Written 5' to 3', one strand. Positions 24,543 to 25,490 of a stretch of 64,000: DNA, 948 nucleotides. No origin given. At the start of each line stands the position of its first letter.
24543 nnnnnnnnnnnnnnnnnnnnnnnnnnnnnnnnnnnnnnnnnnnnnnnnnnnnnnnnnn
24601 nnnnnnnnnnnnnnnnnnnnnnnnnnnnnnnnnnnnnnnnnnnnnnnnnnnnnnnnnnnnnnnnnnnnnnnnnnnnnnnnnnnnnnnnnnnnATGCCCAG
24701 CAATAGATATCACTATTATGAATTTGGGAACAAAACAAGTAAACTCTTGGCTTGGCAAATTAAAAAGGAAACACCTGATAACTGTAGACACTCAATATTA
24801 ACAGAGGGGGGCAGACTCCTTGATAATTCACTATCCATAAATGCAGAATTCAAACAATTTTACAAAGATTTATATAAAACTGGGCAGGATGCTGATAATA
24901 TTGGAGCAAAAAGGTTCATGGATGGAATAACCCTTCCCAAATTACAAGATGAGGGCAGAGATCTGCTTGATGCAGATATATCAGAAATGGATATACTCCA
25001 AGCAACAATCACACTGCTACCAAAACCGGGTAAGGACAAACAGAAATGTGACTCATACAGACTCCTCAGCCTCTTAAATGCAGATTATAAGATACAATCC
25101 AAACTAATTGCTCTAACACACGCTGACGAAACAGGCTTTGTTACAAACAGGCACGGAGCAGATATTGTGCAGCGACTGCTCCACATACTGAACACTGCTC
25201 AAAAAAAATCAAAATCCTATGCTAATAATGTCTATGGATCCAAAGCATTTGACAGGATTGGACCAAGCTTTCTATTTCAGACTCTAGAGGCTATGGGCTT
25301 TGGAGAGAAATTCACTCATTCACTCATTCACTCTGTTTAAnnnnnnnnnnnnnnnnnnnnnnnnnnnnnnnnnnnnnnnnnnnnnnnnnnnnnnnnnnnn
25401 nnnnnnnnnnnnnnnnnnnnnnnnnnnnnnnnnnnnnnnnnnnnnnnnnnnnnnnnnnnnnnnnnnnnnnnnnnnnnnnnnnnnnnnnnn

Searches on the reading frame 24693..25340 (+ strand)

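Call 57: search_protein_families(library=pfam, proteins=[window:24693-25340:+], max_evalue=0.01)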
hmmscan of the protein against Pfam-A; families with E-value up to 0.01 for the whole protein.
window:24693-25340:+ (215 aa): 1 family
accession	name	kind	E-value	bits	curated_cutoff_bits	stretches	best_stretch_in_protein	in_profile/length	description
PF00078.32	RVT_1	-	1.6e-08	34.9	29.6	1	110-210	2-100/205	Reverse transcriptase (RNA-dependent DNA polymerase)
